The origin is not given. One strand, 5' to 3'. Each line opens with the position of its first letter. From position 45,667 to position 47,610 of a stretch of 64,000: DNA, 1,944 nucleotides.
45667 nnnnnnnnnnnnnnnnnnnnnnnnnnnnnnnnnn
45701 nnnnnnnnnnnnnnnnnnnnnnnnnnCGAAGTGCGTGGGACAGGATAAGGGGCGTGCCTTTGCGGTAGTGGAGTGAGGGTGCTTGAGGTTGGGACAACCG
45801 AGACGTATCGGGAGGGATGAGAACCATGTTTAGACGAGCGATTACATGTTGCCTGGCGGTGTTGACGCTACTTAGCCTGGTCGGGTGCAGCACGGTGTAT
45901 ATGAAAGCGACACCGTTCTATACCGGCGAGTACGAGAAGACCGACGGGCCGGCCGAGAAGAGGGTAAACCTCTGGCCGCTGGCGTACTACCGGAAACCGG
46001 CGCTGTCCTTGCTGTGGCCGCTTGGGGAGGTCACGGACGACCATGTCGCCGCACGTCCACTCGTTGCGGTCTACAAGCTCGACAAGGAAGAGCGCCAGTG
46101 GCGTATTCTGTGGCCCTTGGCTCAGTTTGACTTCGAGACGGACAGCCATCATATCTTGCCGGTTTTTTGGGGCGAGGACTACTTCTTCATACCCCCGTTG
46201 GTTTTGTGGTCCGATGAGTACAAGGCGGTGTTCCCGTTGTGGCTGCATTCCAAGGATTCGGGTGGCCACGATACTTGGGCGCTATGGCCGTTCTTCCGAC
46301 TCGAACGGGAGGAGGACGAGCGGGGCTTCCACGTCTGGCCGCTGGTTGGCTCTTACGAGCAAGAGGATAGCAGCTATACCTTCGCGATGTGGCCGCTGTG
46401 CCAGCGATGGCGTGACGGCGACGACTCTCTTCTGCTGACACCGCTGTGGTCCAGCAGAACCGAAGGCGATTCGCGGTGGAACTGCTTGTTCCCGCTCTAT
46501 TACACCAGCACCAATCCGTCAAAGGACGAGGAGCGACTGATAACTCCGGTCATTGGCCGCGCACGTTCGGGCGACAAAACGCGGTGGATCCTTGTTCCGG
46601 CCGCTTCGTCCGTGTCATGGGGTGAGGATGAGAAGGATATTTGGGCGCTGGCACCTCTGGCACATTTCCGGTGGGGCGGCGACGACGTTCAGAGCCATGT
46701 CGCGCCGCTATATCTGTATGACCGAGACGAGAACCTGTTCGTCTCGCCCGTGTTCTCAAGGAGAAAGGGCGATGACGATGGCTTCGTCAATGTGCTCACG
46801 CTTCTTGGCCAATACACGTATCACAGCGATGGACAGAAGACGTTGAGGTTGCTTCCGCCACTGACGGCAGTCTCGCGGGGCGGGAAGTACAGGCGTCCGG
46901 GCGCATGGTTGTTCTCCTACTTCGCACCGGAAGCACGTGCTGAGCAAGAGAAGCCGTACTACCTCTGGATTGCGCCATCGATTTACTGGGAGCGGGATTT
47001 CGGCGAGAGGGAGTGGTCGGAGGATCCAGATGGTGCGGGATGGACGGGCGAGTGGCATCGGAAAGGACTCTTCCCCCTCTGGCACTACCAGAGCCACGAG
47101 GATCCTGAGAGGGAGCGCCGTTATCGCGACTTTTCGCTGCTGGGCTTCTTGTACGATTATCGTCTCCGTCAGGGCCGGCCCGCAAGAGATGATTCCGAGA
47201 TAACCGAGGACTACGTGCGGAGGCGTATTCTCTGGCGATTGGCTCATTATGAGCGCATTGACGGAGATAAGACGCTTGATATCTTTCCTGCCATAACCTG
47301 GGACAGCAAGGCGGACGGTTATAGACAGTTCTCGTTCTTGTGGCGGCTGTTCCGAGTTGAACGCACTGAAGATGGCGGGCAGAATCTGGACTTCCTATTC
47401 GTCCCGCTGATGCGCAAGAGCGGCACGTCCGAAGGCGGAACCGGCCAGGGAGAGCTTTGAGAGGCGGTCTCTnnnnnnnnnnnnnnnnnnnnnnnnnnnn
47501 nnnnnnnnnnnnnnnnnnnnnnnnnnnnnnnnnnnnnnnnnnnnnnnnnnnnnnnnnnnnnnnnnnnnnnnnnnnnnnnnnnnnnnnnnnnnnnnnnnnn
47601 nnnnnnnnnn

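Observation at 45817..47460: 547-aa lipoprotein made of about 25 short Trp/Pro/Leu repeats of an unrecognised family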

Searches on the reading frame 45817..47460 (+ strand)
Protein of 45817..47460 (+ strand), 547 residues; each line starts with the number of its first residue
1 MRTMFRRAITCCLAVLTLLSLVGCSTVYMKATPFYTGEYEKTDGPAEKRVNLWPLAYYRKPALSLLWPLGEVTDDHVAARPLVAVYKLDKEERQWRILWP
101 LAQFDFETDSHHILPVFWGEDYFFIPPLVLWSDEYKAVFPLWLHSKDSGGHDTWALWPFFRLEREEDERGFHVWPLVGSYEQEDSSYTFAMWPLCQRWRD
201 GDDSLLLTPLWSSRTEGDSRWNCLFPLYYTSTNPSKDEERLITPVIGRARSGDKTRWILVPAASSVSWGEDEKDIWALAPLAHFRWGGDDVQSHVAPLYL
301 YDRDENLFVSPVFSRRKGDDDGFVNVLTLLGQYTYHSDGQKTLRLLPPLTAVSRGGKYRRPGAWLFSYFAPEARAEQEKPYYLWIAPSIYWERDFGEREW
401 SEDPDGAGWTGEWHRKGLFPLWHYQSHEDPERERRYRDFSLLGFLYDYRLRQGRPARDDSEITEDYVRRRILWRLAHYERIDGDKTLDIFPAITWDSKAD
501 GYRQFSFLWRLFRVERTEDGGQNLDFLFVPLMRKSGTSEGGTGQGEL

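Call 3: search_protein_families(library=pfam, proteins=[window:45817-47460:+], max_evalue=1)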
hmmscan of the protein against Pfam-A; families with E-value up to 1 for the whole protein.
window:45817-47460:+ (547 aa): 0 families

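Call 4: search_protein_families(library=ncbifam, proteins=[window:45817-47460:+], max_evalue=1)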
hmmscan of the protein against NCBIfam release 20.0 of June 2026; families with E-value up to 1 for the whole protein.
window:45817-47460:+ (547 aa): 1 family
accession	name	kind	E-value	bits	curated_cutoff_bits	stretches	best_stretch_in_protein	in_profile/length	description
NF047486.1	LA_1737_Cterm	subfamily_domain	8.1e-06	25.9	60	0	136-191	12-66/158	LA_1737 family protein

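Call 7: find_homologous_proteins(query=window:45817-47460:+, max_evalue=0.001)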
Query window:45817-47460:+ (547 aa): 111 proteins with E <= 0.001 among 8000 candidates.
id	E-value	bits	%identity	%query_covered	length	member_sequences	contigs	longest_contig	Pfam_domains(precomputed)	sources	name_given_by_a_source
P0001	0.0e+0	1116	85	99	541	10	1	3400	-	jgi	jgi:hypothetical protein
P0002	3.8e-262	889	67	98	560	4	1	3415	-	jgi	jgi:hypothetical protein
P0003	1.8e-254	864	64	98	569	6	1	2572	-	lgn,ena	-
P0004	4.3e-216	737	57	98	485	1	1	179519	-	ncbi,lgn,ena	-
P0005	5.3e-188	644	35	98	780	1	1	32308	-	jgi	-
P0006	1.0e-173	597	42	98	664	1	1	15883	-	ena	-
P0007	2.9e-165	569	45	98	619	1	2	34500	-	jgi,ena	-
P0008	7.8e-160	551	36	64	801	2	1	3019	-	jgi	-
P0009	7.2e-157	542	41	65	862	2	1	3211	-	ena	-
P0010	2.9e-156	540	36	78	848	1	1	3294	-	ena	-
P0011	1.7e-153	530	44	97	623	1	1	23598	-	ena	-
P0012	7.2e-153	528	43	60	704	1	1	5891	-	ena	-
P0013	2.1e-151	524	46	98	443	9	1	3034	-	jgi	-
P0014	2.6e-149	517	37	65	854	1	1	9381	-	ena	-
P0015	3.7e-149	516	44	96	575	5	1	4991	-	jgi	-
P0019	1.3e-139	485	42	96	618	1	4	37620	-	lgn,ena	-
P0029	3.4e-121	424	35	65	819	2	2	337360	-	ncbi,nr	ncbi:MAG: hypothetical protein PHR77_19015 [Kiritimatiellae bacterium]|nr:hypothetical protein [Kiri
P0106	9.1e-16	76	25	96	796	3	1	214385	-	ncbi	-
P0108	2.9e-11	61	23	82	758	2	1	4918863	-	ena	-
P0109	6.8e-9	53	21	95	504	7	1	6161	-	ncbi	-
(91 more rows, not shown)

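Call 11: search_solved_structures(query=A1, max_evalue=10, show_alignments=2)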
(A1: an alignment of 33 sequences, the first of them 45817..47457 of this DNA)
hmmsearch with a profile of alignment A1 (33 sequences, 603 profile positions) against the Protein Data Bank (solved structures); distinct sequences matched with E-value up to 10: 0.

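Call 12: search_protein_families(library=ncbifam, alignment_id=A1, max_evalue=0.01)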
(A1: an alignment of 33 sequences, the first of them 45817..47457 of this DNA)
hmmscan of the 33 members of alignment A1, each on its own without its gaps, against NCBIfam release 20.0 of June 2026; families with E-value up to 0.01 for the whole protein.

A. member 1, window:45817-47457:+ (547 aa): 1 family
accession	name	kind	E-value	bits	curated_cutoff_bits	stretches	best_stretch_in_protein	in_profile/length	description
NF047486.1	LA_1737_Cterm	subfamily_domain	8.1e-06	25.9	60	0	136-191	12-66/158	LA_1737 family protein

B. families by the number of members that match (of 33 scanned): 1 family
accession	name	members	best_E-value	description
NF047486.1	LA_1737_Cterm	14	1.5e-07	LA_1737 family protein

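Call 14: find_related_loci(query=A1, collection=genome_contigs, flank=6000)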
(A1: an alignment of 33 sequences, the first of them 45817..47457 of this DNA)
Query A1 (547 aa) in genome_contigs; peptide patterns used: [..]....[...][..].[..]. (x = any residue, [..] = any of these).
63 stretches matched a pattern; 51 encode a relative of the query (tblastn E <= 1e-3); 51 distinct loci.
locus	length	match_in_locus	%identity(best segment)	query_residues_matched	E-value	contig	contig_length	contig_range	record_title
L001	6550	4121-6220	41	23-536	7e-97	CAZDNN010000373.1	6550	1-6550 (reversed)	MAG TPA_asm: uncultured Planctomycetota bacterium isolate binchicken_co19_649 genome assembly, contig: NODE_20698_length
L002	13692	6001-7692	33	11-537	2e-72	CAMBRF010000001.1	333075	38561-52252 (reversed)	MAG: PVC group bacterium isolate MiH-14oct19-80 genome assembly, contig: MiH-14oct19-C1, whole genome shotgun sequence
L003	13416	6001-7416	33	23-493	6e-72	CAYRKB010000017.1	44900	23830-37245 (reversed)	MAG TPA_asm: uncultured Victivallales bacterium isolate SRP272421_co1_463 genome assembly, contig: NODE_1417_length_4490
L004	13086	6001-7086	38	22-357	9e-67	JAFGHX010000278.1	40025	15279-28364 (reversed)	MAG: Kiritimatiellae bacterium isolate Zod_Metabat.16 k87_7845346, whole genome shotgun sequence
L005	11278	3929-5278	35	9-399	9e-66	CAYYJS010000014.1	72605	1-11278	MAG TPA_asm: uncultured Victivallales bacterium isolate SRP272421_co2_539 genome assembly, contig: NODE_485_length_72605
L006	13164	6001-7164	37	23-432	8e-66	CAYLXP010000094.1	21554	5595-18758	MAG TPA_asm: uncultured Victivallales bacterium isolate SRP200020_co4_239 genome assembly, contig: NODE_2599_length_2155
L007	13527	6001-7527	35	22-364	5e-64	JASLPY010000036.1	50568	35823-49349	MAG: Kiritimatiellia bacterium isolate Arabian11_MAG_70 NODE_36_length_50568_cov_7.027371, whole genome shotgun sequence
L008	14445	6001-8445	35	1-533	2e-63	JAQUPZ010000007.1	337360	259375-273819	MAG: Kiritimatiellae bacterium isolate STD1_38 NODE_47_length_337360_cov_6.722741_Sandtown_D1, whole genome shotgun sequ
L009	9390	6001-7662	36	8-355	8e-63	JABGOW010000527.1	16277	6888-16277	MAG: Verrucomicrobia bacterium isolate co234_bin17 NODE_6417_length_16277_cov_5.130378, whole genome shotgun sequence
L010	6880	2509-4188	30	3-510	7e-62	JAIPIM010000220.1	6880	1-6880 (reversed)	MAG: Candidatus Paceibacterota bacterium isolate Tobar13.5m-G74 Tobar13-5m-C11679, whole genome shotgun sequence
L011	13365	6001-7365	35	23-428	2e-71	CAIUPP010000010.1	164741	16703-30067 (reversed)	MAG: uncultured planctomycete isolate AM-2014_bin-0320 genome assembly, contig: bin-0320:010/154, whole genome shotgun s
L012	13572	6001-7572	32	22-520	2e-58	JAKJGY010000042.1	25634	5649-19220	MAG: Verrucomicrobia bacterium isolate UR.bin231 UR_contig_4462, whole genome shotgun sequence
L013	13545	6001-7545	35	17-357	5e-58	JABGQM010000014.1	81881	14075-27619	MAG: Verrucomicrobia bacterium isolate co234_bin56 co234_bin56_Ctg14, whole genome shotgun sequence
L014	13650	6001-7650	36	2-384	2e-56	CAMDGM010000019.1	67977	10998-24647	MAG: PVC group bacterium isolate MiH-14oct19-188 genome assembly, contig: MiH-14oct19-C571, whole genome shotgun sequenc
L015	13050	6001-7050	37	23-347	1e-55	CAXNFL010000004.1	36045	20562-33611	MAG: Kiritimatiellia bacterium isolate MiH-14oct19-170 genome assembly, contig: MiH-14oct19-C2039, whole genome shotgun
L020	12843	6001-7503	34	20-354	5e-50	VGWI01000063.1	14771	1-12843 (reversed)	MAG: Lentisphaerae bacterium isolate K_DeepCast_250m_m2_056 K_DeepCast_250m_m2_056_Ga0194125_10008235, whole genome shot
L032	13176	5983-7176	37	24-359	6e-66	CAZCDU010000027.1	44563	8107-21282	MAG TPA_asm: uncultured Victivallales bacterium isolate binchicken_co142_396 genome assembly, contig: NODE_2275_length_4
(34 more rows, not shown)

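Call 21: predict_structure(alignment_id=A1)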
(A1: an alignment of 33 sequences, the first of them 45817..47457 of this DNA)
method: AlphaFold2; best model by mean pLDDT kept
length: 547 residues; sequences in the alignment: 33
mean_pLDDT: 78.9   pTM: 0.42
mean pLDDT of the five models: 78.9, 75.9, 70.8, 67.3, 64.8
residues with pLDDT >= 90: 188; 70-90: 221; 50-70: 84; < 50: 54
segments of 3 or more residues with pLDDT < 50: 21-43, 367-378, 400-404, 540-547
pLDDT, mean of each block of 10 residues (from residue 1): 77 72 41 43 51 56 64 78 80 77 76 60 75 86 89 92 94 94 95 92 95 97 96 97 96 95 91 90 89 91 92 89 85 89 79 71 49 40 58 66 52 81 88 88 86 81 87 82 86 86 83 88 83 70 40
secondary structure, 60 per line:
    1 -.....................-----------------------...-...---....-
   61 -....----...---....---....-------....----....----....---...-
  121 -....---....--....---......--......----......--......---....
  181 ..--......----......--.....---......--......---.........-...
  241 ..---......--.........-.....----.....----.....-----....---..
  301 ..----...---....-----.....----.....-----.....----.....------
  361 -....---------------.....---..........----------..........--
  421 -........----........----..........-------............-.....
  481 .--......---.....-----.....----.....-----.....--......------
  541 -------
elements in order: H2-22 E50-52 E56-59 E62-65 E70-72 E76-79 E83-86 E94-97 E102-105 E110-113 E117-119 E122-125 E129-132 E135-138 E142-147 E150-155 E160-165 E168-173 E177-182 E185-190 E195-200 E203-207 E211-216 E219-224 E228-233 E238-242 E246-251 E254-259 E264-268 E273-277 E282-286 E292-295 E299-302 E307-309 E313-316 E322-326 E331-335 E341-345 E350-354 E362-365 E381-385 E389-398 E409-418 E422-429 E434-441 E446-455 E463-471 E476-481 E484-489 E493-497 E503-507 E512-516 E522-526 E529-534

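Call 22: find_encoding_contigs(protein=P0004, flank=8000, max_places=2)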
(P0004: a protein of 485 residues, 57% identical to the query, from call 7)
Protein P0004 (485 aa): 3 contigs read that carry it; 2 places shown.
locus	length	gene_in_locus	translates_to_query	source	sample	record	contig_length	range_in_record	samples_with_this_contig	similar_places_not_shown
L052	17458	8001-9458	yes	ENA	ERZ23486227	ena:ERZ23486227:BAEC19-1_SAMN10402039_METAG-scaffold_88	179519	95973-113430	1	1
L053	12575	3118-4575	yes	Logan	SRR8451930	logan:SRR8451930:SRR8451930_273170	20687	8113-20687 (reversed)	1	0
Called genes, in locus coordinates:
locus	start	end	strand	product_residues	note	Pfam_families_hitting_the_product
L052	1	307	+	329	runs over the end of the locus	PF07238:PilZ (faint)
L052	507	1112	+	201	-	-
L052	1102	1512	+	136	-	PF01022:HTH_5 (weak), PF12840:HTH_20, PF13601:HTH_34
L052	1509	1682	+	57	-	-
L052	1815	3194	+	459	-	PF06123:CreD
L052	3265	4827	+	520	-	-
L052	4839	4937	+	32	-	-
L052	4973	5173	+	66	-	-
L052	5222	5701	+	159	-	-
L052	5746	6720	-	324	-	PF00248:Aldo_ket_red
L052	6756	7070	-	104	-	-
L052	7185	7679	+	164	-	PF01047:MarR, PF12802:MarR_2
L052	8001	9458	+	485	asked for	-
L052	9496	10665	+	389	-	-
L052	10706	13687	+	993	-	PF10101:DUF2339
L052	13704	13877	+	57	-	-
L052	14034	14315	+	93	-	-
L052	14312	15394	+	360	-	PF04909:Amidohydro_2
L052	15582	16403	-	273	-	PF06439:3keto-disac_hyd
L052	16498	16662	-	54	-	-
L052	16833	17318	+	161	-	PF09055:Sod_Ni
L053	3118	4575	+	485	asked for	-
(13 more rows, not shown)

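Call 26: find_encoding_contigs(protein=window:45817-47460:+, flank=10000, max_places=3)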
Protein window:45817-47460:+ (547 aa): no gene with exactly this product is on record in the collection.

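Call 34: search_protein_families(library=pfam, proteins=[L006:2474-5911:+, L006:8604-9920:+, L006:10501-11343:+, L006:11362-13164:+, L006:795-2270:-, L032:9905-10486:+, L052:9496-10665:+], max_evalue=0.001)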
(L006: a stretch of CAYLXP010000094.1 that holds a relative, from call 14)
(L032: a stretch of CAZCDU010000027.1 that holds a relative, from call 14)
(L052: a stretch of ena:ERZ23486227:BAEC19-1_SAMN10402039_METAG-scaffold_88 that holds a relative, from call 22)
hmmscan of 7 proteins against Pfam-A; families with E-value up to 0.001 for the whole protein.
L006:2474-5911:+ (1145 aa): 5 families
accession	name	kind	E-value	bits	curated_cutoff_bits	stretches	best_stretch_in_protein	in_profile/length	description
PF00501.34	AMP-binding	-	6.6e-70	236.3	29.9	1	618-986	3-384/384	AMP-binding enzyme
PF07690.21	MFS_1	-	2.1e-29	103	33.4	1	18-364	5-346/347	Major Facilitator Superfamily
PF01553.26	Acyltransferase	-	3.6e-23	82.3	23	1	419-545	1-130/132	Acyltransferase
PF13193.12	AMP-binding_C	-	0.00014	23.1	24.5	1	1037-1113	2-76/76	AMP-binding enzyme C-terminal domain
PF05977.19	MFS_3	-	0.00014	20.9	27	1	56-390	55-385/524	Transmembrane secretion effector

L006:8604-9920:+ (438 aa): 1 family
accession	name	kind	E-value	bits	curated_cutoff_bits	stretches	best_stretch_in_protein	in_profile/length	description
PF09925.14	DUF2157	-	5.4e-35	120.7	32.4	1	15-154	3-142/146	Predicted membrane protein (DUF2157)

L006:10501-11343:+ (280 aa): 7 families
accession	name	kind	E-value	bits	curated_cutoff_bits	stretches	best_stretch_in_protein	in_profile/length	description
PF12146.15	Hydrolase_4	-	2.4e-14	53.7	27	1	81-188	3-114/239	Serine aminopeptidase, S33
PF00561.26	Abhydrolase_1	-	5e-14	53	25.8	1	84-183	2-102/245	alpha/beta hydrolase fold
PF00326.27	Peptidase_S9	-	2e-11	44.3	22.6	1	102-172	7-85/213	Prolyl oligopeptidase family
PF12697.13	Abhydrolase_6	-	1.9e-09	39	26.3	1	85-197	1-107/217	Alpha/beta hydrolase family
PF05677.18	DUF818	-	8.1e-07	28.8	20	1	106-166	168-229/365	Chlamydia CHLPS protein (DUF818)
PF20408.4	Abhydrolase_11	-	6.7e-05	23.1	27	1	83-237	3-146/193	Alpha/beta hydrolase domain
PF02129.25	Peptidase_S15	-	0.00011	22.4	23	0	94-178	46-121/262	X-Pro dipeptidyl-peptidase (S15 family)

L006:11362-13164:+ (601 aa): 1 family
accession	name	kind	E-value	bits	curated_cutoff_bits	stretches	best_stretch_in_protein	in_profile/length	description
PF10101.14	DUF2339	-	9.9e-59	200.2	33.6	1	166-592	3-423/659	Predicted membrane protein (DUF2339)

L006:795-2270:- (491 aa): 3 families
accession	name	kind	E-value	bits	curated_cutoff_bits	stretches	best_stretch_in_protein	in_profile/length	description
PF00158.32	Sigma54_activat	-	3.3e-44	151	20.2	1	197-351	22-163/168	Sigma-54 interaction domain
PF14532.12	Sigma54_activ_2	-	8.3e-06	26.5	25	1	282-360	70-138/138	Sigma-54 interaction domain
PF25601.1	AAA_lid_14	-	2.2e-05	24.6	27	1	404-425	38-59/87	AAA+ ATPase lid domain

L032:9905-10486:+ (193 aa): 1 family
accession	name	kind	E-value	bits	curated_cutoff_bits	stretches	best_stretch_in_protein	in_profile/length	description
PF14345.11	GDYXXLXY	-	3.5e-25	89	27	1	20-174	1-153/153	GDYXXLXY protein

L052:9496-10665:+ (389 aa): 2 families
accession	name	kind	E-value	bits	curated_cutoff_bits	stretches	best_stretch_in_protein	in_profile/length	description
PF07754.17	HVO_2753_ZBP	-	0.00059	20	33.2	0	327-364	11-46/46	Small zinc finger protein HVO_2753-like, Zn-binding pocket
PF12773.13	DZR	-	0.00077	20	27.3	0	329-364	9-45/45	Double zinc ribbon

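Call 38: find_homologous_proteins(query=A1, max_evalue=0.001)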
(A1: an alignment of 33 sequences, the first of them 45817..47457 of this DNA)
Query A1 (33 sequences) (547 aa, profile of the alignment): 154 proteins with E <= 0.001 among 8000 candidates; the best 120 are listed.
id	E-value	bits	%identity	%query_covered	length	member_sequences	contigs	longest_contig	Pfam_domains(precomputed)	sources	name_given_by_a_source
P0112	0.0e+0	1092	32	85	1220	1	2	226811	-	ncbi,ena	-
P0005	6.9e-287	971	35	98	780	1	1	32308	-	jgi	-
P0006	7.2e-273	925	42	98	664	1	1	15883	-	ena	-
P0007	1.2e-258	878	45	98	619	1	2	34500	-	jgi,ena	-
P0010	7.2e-257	872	36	78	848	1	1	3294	-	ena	-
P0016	4.9e-256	870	36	61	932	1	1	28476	-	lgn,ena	-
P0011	1.1e-255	868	44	97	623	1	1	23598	-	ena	-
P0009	5.8e-249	846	41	65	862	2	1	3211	-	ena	-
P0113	5.5e-248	843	31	57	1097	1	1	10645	-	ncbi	-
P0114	7.9e-248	842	33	63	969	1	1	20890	-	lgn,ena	-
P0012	1.3e-247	842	43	60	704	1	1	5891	-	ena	-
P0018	1.8e-246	838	40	98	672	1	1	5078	-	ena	-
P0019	1.4e-245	835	42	96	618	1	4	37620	-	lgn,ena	-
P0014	3.0e-245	834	37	65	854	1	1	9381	-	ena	-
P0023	9.5e-245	832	40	95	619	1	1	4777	-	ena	-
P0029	5.5e-212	724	35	65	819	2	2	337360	-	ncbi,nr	ncbi:MAG: hypothetical protein PHR77_19015 [Kiritimatiellae bacterium]|nr:hypothetical protein [Kiri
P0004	1.3e-200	686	57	98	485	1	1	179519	-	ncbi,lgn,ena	-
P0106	2.1e-53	200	25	96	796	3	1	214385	-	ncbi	-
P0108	5.7e-52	196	23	82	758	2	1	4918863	-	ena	-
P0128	1.3e-50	191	22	84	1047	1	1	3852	-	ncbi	-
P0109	1.5e-37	148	21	95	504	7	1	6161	-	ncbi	-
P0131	3.4e-33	134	23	38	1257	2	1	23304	-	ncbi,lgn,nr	ncbi:MAG: hypothetical protein OEY86_03585 [Nitrospira sp.]|nr:hypothetical protein [Nitrospira sp.]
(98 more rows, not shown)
